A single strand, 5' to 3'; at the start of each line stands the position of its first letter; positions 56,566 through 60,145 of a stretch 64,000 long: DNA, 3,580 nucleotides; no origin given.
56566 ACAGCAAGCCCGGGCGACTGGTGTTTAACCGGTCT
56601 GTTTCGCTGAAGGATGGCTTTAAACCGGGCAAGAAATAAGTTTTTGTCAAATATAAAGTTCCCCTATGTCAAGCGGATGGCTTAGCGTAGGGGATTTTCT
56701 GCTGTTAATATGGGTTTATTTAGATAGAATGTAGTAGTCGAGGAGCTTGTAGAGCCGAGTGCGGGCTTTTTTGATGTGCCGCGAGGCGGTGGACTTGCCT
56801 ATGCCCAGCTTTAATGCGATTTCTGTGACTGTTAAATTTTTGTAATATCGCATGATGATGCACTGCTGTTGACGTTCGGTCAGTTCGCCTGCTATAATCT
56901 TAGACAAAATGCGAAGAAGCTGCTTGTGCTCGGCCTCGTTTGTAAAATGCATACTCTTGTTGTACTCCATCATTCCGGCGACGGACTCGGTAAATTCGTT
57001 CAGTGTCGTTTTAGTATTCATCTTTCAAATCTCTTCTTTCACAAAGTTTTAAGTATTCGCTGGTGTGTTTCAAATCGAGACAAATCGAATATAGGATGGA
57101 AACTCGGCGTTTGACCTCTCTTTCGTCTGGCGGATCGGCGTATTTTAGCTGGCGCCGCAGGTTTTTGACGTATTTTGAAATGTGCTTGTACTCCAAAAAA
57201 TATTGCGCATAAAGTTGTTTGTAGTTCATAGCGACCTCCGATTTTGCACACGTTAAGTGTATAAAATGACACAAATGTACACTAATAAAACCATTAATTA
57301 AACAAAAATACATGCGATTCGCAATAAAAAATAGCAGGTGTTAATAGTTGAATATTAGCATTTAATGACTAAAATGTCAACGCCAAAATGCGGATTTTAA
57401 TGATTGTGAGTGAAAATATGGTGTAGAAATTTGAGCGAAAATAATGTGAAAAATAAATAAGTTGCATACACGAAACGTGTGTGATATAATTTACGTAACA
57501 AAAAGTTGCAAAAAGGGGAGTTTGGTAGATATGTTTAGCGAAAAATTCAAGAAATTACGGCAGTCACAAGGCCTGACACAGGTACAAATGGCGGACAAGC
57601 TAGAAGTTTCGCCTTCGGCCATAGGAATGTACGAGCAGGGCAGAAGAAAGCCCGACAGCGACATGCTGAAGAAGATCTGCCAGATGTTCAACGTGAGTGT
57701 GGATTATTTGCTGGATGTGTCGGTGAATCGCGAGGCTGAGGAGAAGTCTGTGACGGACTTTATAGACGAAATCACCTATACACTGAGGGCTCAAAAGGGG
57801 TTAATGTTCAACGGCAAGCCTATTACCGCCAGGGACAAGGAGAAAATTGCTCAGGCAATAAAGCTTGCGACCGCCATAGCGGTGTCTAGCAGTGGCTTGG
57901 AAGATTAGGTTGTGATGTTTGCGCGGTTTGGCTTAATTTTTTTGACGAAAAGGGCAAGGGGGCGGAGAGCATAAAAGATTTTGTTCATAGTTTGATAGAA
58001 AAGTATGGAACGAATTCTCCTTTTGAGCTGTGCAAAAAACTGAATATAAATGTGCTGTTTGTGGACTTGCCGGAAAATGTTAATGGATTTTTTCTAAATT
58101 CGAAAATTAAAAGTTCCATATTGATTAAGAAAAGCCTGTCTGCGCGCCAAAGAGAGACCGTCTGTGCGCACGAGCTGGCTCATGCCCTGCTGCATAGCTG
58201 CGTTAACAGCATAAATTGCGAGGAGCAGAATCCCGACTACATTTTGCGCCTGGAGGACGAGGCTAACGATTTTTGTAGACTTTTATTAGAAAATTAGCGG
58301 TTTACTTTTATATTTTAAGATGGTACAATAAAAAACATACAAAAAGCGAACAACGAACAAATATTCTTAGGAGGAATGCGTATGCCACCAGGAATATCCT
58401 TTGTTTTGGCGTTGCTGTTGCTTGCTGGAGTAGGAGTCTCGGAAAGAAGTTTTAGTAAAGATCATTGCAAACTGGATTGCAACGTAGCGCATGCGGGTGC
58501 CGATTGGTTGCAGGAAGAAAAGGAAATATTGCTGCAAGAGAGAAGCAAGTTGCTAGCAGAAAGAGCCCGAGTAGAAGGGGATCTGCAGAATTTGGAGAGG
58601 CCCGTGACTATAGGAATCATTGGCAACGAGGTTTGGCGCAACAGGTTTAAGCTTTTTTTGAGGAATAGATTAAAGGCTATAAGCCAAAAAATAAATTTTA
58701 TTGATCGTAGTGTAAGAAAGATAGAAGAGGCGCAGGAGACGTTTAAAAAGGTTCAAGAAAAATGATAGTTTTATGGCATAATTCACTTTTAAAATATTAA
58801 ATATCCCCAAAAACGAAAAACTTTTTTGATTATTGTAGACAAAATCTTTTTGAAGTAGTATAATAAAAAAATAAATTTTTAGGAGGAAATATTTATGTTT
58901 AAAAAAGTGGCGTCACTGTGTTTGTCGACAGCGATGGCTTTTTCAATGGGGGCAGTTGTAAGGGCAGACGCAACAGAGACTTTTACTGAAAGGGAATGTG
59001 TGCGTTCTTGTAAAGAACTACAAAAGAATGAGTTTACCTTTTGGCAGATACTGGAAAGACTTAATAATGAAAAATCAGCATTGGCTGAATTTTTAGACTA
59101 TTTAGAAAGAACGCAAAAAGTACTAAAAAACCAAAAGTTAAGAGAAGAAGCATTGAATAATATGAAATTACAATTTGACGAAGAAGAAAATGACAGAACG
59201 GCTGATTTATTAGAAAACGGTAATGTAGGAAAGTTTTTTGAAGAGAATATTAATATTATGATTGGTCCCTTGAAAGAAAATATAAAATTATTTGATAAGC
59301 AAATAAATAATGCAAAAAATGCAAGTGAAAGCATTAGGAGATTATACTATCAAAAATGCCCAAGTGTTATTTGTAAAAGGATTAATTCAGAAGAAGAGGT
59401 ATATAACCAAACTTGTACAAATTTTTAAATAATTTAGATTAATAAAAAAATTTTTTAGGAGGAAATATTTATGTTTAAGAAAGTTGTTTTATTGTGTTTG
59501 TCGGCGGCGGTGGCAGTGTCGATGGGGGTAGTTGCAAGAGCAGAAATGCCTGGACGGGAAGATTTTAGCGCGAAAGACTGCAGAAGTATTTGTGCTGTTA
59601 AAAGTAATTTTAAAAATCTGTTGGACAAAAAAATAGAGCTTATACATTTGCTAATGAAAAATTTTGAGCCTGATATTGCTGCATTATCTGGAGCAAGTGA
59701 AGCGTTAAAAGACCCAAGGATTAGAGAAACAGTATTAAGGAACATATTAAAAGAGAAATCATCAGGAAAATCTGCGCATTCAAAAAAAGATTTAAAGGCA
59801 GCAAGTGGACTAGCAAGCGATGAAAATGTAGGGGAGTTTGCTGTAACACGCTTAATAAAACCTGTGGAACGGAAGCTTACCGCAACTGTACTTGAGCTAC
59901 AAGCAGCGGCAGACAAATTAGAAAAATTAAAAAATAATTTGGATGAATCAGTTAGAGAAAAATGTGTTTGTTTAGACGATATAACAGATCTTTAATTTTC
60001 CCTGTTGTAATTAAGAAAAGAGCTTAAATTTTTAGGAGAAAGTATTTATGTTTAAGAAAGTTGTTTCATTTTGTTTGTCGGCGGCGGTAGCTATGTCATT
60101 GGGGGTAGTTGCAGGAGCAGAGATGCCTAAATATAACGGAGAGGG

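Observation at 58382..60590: Four tandem paralogs of a secreted coiled-coil protein with CxxxC after the signal peptide and a C-terminal Cys pair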

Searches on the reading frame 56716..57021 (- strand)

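Call 3: search_protein_families(library=pfam, proteins=[window:56716-57021:-], max_evalue=1)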
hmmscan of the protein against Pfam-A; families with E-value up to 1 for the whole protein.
window:56716-57021:- (101 aa): 26 families (the best 25 are shown)
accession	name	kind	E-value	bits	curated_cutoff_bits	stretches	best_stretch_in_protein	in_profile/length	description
PF04545.22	Sigma70_r4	-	1.3e-13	50.6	24.1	1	46-92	4-50/50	Sigma-70, region 4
PF08281.18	Sigma70_r4_2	-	2e-11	43.8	25.7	1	46-90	10-54/54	Sigma-70, region 4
PF07638.17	Sigma70_ECF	-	3.3e-06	27.5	21.1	1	22-91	113-180/185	ECF sigma factor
PF13384.12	HTH_23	-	1.3e-05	25.2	24.6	1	47-86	2-41/50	Homeodomain-like domain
PF04297.20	UPF0122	-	9.3e-05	23.1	22.7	1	35-91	6-62/101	Putative helix-turn-helix protein, YlxM / p13 like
PF04967.18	HTH_10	-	0.00036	20.7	23.1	1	61-90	22-51/53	HTH DNA binding domain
PF01022.26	HTH_5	-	0.00062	20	22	1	61-85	14-38/47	Bacterial regulatory protein, arsR family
PF09339.16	HTH_IclR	-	0.00094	19.3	22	1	62-83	18-39/52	IclR helix-turn-helix domain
PF13518.12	HTH_28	-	0.0011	19.4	25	1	53-88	3-38/52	Helix-turn-helix domain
PF13613.12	HTH_Tnp_4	-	0.0014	18.6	27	1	56-94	13-51/53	Helix-turn-helix of DDE superfamily endonuclease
PF12802.13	MarR_2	-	0.0015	19.1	27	1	63-86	21-44/61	MarR family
PF12840.13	HTH_20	-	0.0042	17.5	27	1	63-85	19-41/51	Helix-turn-helix domain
PF08279.18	HTH_11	-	0.0053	17.1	25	1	60-92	13-45/55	HTH domain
PF12728.13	HTH_17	-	0.0068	17.1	27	1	63-85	2-24/51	Helix-turn-helix domain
PF04552.19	Sigma54_DBD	-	0.0071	16.5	22.8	1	39-85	25-72/160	Sigma-54, DNA binding domain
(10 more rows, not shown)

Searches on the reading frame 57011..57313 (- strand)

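Call 6: search_protein_families(library=ncbifam, proteins=[window:57011-57313:-], max_evalue=1)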
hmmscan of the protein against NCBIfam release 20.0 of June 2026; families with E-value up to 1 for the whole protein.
window:57011-57313:- (100 aa): 0 families

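Call 23: search_protein_families(library=phrogs, proteins=[window:57011-57313:-], max_evalue=0.1)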
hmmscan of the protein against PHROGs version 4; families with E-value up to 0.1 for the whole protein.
window:57011-57313:- (100 aa): 2 families
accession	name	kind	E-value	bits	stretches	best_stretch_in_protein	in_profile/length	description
phrog_3667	-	unknown function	0.023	15.9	1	3-56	14-67/102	-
phrog_7306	-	unknown function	0.062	14.2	1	11-72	64-125/188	-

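Call 48: search_protein_families(library=padloc, proteins=[window:57011-57313:-], max_evalue=0.1)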
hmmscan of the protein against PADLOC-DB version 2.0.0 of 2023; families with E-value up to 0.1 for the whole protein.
window:57011-57313:- (100 aa): 0 families

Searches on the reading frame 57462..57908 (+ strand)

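Call 3: search_protein_families(library=pfam, proteins=[window:57462-57908:+], max_evalue=1)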
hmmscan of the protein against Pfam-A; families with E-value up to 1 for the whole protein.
window:57462-57908:+ (148 aa): 9 families
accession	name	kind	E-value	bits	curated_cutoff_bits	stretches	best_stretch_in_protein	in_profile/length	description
PF01381.28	HTH_3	-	7.1e-18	64.8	23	1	30-83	2-55/55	Helix-turn-helix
PF12844.13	HTH_19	-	1.3e-12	47.9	30.2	1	27-85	2-60/64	Helix-turn-helix domain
PF13560.12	HTH_31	-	8.3e-11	42.5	27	1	27-81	4-59/64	Helix-turn-helix domain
PF21694.2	DNA_pol3_delta_C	-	0.0082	16.6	27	1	31-76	51-96/121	DNA polymerase III delta subunit, C-terminal domain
PF03096.20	Ndr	-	0.014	14.6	23.3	1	2-41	120-160/283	Ndr family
PF13443.12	HTH_26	-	0.017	15.8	22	1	29-84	2-58/63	Cro/C1-type HTH DNA-binding domain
PF10723.15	RepB-RCR_reg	-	0.04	14.3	21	0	111-137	12-38/81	Replication regulatory protein RepB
PF08279.18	HTH_11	-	0.084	13.2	25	1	30-54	7-32/55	HTH domain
PF16877.10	DUF5078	-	0.16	12.9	27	1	78-131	54-107/118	Domain of unknown function (DUF5078)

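Call 6: search_protein_families(library=ncbifam, proteins=[window:57462-57908:+], max_evalue=1)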
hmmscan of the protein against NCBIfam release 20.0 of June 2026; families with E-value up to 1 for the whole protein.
window:57462-57908:+ (148 aa): 26 families (the best 25 are shown)
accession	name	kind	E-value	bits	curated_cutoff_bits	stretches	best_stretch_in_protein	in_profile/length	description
NF041951.1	phage_RstR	subfamily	3.2e-21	75.6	80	1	24-102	2-79/108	RstR family transcriptional repressor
NF047948.1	male_kill_WMK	equivalog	1.1e-11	44.8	300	1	17-105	155-243/300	WO male-killing family protein Wmk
NF052239.1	antitox_spr1629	equivalog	1.8e-09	37.2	335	1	26-91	4-67/377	spr1629 family repressor/antitoxin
TIGR03070.1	couple_hipB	subfamily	9.7e-09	35.1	71.65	1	25-78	3-56/58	type II toxin-antitoxin system Y4mF family antitoxin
TIGR00270.2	TIGR00270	equivalog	2e-08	34.2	110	1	18-84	69-135/159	multiprotein bridging factor aMBF1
NF041575.1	antitoxPezA_Strep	equivalog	7.2e-08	32.6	290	1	24-100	1-73/158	type II toxin-antitoxin system antitoxin PezA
NF003162.0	PRK04140.1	equivalog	2.8e-06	26.6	263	1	20-99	122-205/317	transcriptional regulator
NF041677.1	trans_regClgR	equivalog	3.3e-06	27.2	170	1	27-95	11-80/113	transcriptional regulator ClgR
NF006015.0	PRK08154.1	subfamily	1.2e-05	24.7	204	1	17-131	23-137/314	anaerobic benzoate catabolism transcriptional regulator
NF007408.0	PRK09943.1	equivalog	1.3e-05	24.9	211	1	27-85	10-68/185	HTH-type transcriptional regulator PuuR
NF038139.1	Reg_Aceta_RamB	equivalog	1.8e-05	23.6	700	1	28-83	6-61/465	acetate metabolism transcriptional regulator RamB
TIGR03830.1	CxxCG_CxxCG_HTH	subfamily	8.1e-05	22.4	61.8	1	25-70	66-111/127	type II TA system antitoxin MqsA family protein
NF047542.1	telomere_Tap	equivalog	0.00026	19.8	600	1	30-76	23-69/695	telomere-associated protein Tap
NF007257.0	PRK09706.1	subfamily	0.00028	20.7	101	1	24-86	5-67/135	transcriptional repressor DicA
NF010465.0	PRK13890.1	equivalog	0.0018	18.4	96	1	29-87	10-68/121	conjugal transfer protein TrbA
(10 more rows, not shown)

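Call 23: search_protein_families(library=phrogs, proteins=[window:57462-57908:+], max_evalue=0.1)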
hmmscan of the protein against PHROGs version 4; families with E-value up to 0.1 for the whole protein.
window:57462-57908:+ (148 aa): 41 families (the best 25 are shown)
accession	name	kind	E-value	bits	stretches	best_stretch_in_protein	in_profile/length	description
phrog_8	-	transcription regulation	7.8e-26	92.3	1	17-131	69-173/346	transcriptional regulator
phrog_3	-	transcription regulation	3.9e-15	57.5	1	23-98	87-163/430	transcriptional repressor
phrog_4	-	transcription regulation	6e-14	52.8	1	18-96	132-204/400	transcriptional repressor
phrog_2967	-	transcription regulation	1.3e-11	45.4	1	25-114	11-99/225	transcriptional regulator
phrog_2439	-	transcription regulation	1.7e-11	44.6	1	26-108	9-88/367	transcriptional regulator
phrog_1373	-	transcription regulation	2.3e-11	44.9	1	25-94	64-133/166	transcriptional regulator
phrog_2328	-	transcription regulation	1.4e-10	42.1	1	25-91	16-82/128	transcriptional repressor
phrog_5823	-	transcription regulation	2.4e-09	37.8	1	26-134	8-117/404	transcriptional regulator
phrog_1994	-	DNA, RNA and nucleotide metabolism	8.7e-09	36.5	1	27-105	2-75/170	DNA binding protein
phrog_2104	-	unknown function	1.7e-08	35.6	1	24-72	39-87/103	-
phrog_7396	-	unknown function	1.4e-07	32.4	1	22-95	13-89/227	-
phrog_7241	-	transcription regulation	4.6e-07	30.9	1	29-84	66-121/122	transcriptional regulator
phrog_7950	-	transcription regulation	8.9e-07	29.9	1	27-68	10-52/68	transcriptional repressor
phrog_147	-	transcription regulation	1.1e-06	30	1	24-76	4-59/100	transcriptional regulator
phrog_1124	-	transcription regulation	3.8e-06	27.6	1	27-77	11-60/177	transcriptional regulator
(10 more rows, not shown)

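Call 48: search_protein_families(library=padloc, proteins=[window:57462-57908:+], max_evalue=0.1)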
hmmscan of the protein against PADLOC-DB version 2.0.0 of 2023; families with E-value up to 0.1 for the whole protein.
window:57462-57908:+ (148 aa): 21 families
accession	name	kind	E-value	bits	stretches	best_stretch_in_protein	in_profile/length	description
PDLC02926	HTH_VI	-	4.2e-16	57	1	24-99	1-78/92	-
PDLC03951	RmrA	-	2.3e-14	51.2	1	26-92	10-76/400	-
PDLC04142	capH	-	7.3e-13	47.5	1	24-134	6-96/103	capH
PDLC03954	RmrA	-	3.7e-12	43.8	1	21-93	7-79/380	-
PDLC03952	RmrA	-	8.3e-12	42.6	1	4-91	4-89/395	-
PDLC03947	RmrA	-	2.3e-11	41.1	1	23-93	10-80/383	-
PDLC03945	RmrA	-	1.9e-10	38.5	1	27-95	5-71/394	-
PDLC03948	RmrA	-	1.9e-10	38.2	1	22-95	6-79/397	-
PDLC03949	RmrA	-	6.1e-09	33.2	1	27-91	5-69/363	-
PDLC03944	RmrA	-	1.4e-08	32.2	1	26-86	8-68/384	-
PDLC04775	PDC-M69A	-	4e-08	31.7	1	27-105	10-86/113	-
PDLC03956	RmrA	-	5e-07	27.1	1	25-89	9-74/399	-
PDLC03955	RmrA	-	1.4e-06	25.9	1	28-83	24-79/371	-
PDLC03665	Control_protein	-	2.4e-06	25.7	1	24-87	8-72/77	control protein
PDLC03667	Control_protein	-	3.4e-06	25.3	1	26-84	3-65/101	control protein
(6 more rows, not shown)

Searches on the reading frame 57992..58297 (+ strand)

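Call 3: search_protein_families(library=pfam, proteins=[window:57992-58297:+], max_evalue=1)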
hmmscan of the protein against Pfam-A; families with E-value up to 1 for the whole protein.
window:57992-58297:+ (101 aa): 4 families
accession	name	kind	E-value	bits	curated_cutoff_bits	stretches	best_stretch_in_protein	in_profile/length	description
PF06114.19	Peptidase_M78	-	1.5e-10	41.4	22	1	14-94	1-81/123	IrrE N-terminal-like domain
PF01435.24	Peptidase_M48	-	0.036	14.3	20.3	1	28-69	34-80/186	Peptidase family M48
PF10263.15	SprT-like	-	0.04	14.2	25.6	1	42-72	50-79/108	SprT-like family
PF20573.4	DUF6782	-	0.11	12.2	27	1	20-65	58-101/241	Putative metallopeptidase family (DUF6782)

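Call 6: search_protein_families(library=ncbifam, proteins=[window:57992-58297:+], max_evalue=1)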
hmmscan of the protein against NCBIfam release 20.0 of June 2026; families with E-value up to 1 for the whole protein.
window:57992-58297:+ (101 aa): 2 families
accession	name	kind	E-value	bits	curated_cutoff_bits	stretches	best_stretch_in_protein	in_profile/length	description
NF052239.1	antitox_spr1629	equivalog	1.2e-05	24.6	335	1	28-99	180-250/377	spr1629 family repressor/antitoxin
NF038145.1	Hvo_1808_fam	equivalog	0.023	14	200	1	28-72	107-151/432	Hvo_1808 family surface protein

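Call 23: search_protein_families(library=phrogs, proteins=[window:57992-58297:+], max_evalue=0.1)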
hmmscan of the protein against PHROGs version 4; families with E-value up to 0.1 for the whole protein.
window:57992-58297:+ (101 aa): 5 families
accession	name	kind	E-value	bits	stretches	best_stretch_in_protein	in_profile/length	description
phrog_87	-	other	7.8e-14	52.9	1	2-94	29-122/227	metallo-protease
phrog_2439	-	transcription regulation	3.6e-05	23.8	1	28-95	170-235/367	transcriptional regulator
phrog_20936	-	unknown function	0.00026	22.3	1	15-65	2-53/91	-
phrog_1233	-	unknown function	0.0043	17.2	1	41-75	45-82/306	-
phrog_1914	-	unknown function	0.022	15.5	1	46-99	86-141/222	-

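Call 48: search_protein_families(library=padloc, proteins=[window:57992-58297:+], max_evalue=0.1)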
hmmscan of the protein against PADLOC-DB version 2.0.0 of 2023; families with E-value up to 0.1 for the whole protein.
window:57992-58297:+ (101 aa): 13 families
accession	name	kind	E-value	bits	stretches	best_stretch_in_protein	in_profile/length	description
PDLC04141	capP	-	4.6e-08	30.9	1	10-99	24-112/242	capP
PDLC03954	RmrA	-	1.6e-07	28.6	1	12-99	164-251/380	-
PDLC03947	RmrA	-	1e-06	25.9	1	43-96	196-248/383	-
PDLC03945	RmrA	-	9.3e-06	23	1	43-99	197-250/394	-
PDLC03944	RmrA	-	1.6e-05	22.2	1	44-97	189-240/384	-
PDLC03952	RmrA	-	6.2e-05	20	1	28-96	193-260/395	-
PDLC03948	RmrA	-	0.00026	18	1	43-98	195-249/397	-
PDLC03956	RmrA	-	0.0028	14.8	1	46-77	200-229/399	-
PDLC03951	RmrA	-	0.0068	13.4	1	50-95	202-242/400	-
PDLC03950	RmrA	-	0.0094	13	1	29-95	171-234/369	-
PDLC03949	RmrA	-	0.014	12.3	1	29-96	164-222/363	-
PDLC03953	RmrA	-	0.02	12.1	1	51-95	206-239/373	-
PDLC03946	RmrA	-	0.04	10.7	1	28-94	164-222/357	-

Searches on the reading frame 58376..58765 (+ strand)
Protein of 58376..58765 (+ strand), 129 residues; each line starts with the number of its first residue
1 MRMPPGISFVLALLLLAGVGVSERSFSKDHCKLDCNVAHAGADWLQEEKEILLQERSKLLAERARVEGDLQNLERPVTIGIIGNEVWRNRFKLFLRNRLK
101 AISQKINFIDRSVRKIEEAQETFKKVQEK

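Call 3: search_protein_families(library=pfam, proteins=[window:58376-58765:+], max_evalue=1)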
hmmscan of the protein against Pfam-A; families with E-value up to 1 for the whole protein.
window:58376-58765:+ (129 aa): 0 families

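Call 6: search_protein_families(library=ncbifam, proteins=[window:58376-58765:+], max_evalue=1)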
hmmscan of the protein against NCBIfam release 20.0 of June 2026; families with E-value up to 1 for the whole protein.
window:58376-58765:+ (129 aa): 0 families

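Call 23: search_protein_families(library=phrogs, proteins=[window:58376-58765:+], max_evalue=0.1)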
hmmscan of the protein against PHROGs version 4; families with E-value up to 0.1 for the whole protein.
window:58376-58765:+ (129 aa): 0 families

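Call 48: search_protein_families(library=padloc, proteins=[window:58382-58765:+], max_evalue=0.1)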
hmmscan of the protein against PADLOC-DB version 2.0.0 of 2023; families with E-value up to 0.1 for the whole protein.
window:58382-58765:+ (127 aa): 0 families

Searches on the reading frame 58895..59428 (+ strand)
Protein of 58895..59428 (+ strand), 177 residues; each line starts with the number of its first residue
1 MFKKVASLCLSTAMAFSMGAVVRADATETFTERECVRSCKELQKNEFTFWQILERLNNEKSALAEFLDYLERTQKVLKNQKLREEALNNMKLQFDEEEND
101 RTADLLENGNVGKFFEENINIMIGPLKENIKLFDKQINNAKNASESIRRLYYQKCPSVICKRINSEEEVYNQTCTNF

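Call 3: search_protein_families(library=pfam, proteins=[window:58895-59428:+], max_evalue=1)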
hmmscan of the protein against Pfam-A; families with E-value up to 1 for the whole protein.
window:58895-59428:+ (177 aa): 1 family
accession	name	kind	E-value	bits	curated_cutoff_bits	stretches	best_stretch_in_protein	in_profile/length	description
PF08391.16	Ly49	-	0.86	10.6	31.5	1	55-100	31-76/119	Ly49-like protein, N-terminal region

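Call 6: search_protein_families(library=ncbifam, proteins=[window:58895-59428:+], max_evalue=1)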
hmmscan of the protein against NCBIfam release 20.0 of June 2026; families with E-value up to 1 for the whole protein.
window:58895-59428:+ (177 aa): 0 families

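Call 23: search_protein_families(library=phrogs, proteins=[window:58895-59428:+], max_evalue=0.1)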
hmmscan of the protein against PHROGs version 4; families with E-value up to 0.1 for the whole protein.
window:58895-59428:+ (177 aa): 1 family
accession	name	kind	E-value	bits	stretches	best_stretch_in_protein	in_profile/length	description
phrog_23598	-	unknown function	0.086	14.2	0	116-143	3-30/73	-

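Call 48: search_protein_families(library=padloc, proteins=[window:58895-59428:+], max_evalue=0.1)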
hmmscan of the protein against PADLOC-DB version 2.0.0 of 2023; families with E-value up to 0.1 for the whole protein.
window:58895-59428:+ (177 aa): 2 families
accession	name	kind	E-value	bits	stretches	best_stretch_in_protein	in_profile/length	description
PDLC03812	RTasRmuC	-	0.00033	17.4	1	38-146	40-158/439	DRT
PDLC02390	pAgo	-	0.0061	13.1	1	50-169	292-411/719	-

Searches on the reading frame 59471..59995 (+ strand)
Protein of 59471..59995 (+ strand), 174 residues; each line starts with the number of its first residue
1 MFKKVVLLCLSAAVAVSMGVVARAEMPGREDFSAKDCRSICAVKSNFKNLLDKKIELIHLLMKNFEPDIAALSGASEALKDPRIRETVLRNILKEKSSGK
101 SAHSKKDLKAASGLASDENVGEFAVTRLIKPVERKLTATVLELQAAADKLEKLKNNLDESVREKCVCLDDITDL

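Call 3: search_protein_families(library=pfam, proteins=[window:59471-59995:+], max_evalue=1)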
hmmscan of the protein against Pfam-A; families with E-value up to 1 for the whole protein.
window:59471-59995:+ (174 aa): 1 family
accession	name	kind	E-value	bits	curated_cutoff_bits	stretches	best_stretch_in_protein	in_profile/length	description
PF08954.16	Trimer_CC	-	0.047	13.8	27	1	124-151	20-46/52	Trimerisation motif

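Call 6: search_protein_families(library=ncbifam, proteins=[window:59471-59995:+], max_evalue=1)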
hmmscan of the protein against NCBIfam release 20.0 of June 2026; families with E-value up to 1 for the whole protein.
window:59471-59995:+ (174 aa): 0 families

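Call 23: search_protein_families(library=phrogs, proteins=[window:59471-59995:+], max_evalue=0.1)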
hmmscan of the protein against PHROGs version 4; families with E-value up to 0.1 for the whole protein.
window:59471-59995:+ (174 aa): 2 families
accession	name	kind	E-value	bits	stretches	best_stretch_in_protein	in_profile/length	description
phrog_37853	-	unknown function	0.047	14.7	1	116-166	14-63/124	-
phrog_28793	-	unknown function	0.056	14.6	1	89-113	4-28/52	-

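Call 48: search_protein_families(library=padloc, proteins=[window:59471-59995:+], max_evalue=0.1)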
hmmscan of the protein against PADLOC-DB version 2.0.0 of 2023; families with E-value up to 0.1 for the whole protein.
window:59471-59995:+ (174 aa): 0 families

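Call 69: predict_structure(alignment_id=A4)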
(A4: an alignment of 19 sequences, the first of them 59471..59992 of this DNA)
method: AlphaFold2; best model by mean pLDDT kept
length: 174 residues; sequences in the alignment: 19
mean_pLDDT: 72.6   pTM: 0.59
mean pLDDT of the five models: 72.6, 71.4, 70.9, 70.3, 70.2
residues with pLDDT >= 90: 48; 70-90: 61; 50-70: 26; < 50: 39
segments of 3 or more residues with pLDDT < 50: 1-26, 99-106
pLDDT, mean of each block of 10 residues (from residue 1): 42 39 46 78 89 96 94 89 78 63 48 56 82 93 95 87 72 48
secondary structure, 60 per line:
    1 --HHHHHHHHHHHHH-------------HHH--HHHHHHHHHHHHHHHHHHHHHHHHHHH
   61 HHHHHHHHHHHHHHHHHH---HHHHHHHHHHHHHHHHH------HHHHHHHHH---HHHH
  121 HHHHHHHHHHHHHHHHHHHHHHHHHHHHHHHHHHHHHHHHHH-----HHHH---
elements in order: H3-15 H34-78 H82-98 H105-113 H117-162 H168-171

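Call 85: fold_search(model_id=the predicted structure, library=pdb)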
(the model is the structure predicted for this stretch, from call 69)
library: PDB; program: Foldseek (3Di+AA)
matches with E <= 10: 476; with E <= 0.001: 0
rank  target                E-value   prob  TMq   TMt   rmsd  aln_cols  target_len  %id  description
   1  3g6b_A                8.5e-02  0.57  0.27  0.23  15.2       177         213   19  Crystal structure of a Soluble Chemoreceptor from Thermotoga maritima Asn217Ile mutant (released 2009-07-28)
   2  6nct_B                1.3e-01  0.99  0.50  0.40   9.0       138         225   10  Structure of p110alpha/niSH2 - vector data collection (released 2019-02-06)
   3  5sxc_B                1.5e-01  0.51  0.29  0.25  17.5       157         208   10  Crystal Structure of PI3Kalpha in complex with fragment 8 (released 2017-02-15)
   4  5sxa_B                1.8e-01  0.91  0.46  0.38  17.0       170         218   10  Crystal Structure of PI3Kalpha in complex with fragment 10 (released 2017-02-15)
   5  9uxk_E                1.8e-01  0.69  0.33  0.37   9.1       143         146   12  type II Lamassu, LmuACB from Vibrio cholerae O1 El (released 2026-03-25)
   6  9fqr_EU               1.9e-01  0.60  0.31  0.33  10.0       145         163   17  96-nm repeat of axonemal doublet microtubules from bovine sperm (released 2025-03-26)
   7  6z6o_C                2.4e-01  0.97  0.45  0.16   9.7       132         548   13  HDAC-TC (released 2021-02-17)
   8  3g67_A                2.4e-01  0.38  0.27  0.23  15.1       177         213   19  Crystal Structure of a Soluble Chemoreceptor from Thermotoga maritima (released 2009-07-28)
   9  8dcp_B                2.5e-01  0.41  0.26  0.18  11.1       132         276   12  PI 3-kinase alpha with nanobody 3-126 (released 2022-09-21)
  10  9bi4_D                2.5e-01  0.38  0.21  0.11  10.1       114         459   13  cryo EM structure of dsDNA bound Mre11-Rad50 complex (released 2025-01-15)
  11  8v8i_B                2.7e-01  0.95  0.47  0.39   8.9       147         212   12  PI3Ka H1047R co-crystal structure with inhibitor in cryptic pocket (compound 5). (released 2024-03-20)
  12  8gmh_C                2.7e-01  0.51  0.29  0.32  10.2       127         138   13  Crystal Structure of the ternary complex of TelA-LXG, LapA3, and LapA4 (released 2024-01-10)
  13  5sxb_B                2.7e-01  0.47  0.27  0.24   9.8       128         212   12  Crystal Structure of PI3Kalpha in complex with fragment 23 (released 2017-02-15)
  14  8i7o_D4               2.9e-01  0.97  0.49  0.62   8.2       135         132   18  In situ structure of axonemal doublet microtubules in mouse sperm with 16-nm repeat (released 2023-10-11)
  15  5itd_B                2.9e-01  0.97  0.47  0.35   7.4       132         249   14  Crystal structure of PI3K alpha with PI3K delta inhibitor (released 2016-09-07)
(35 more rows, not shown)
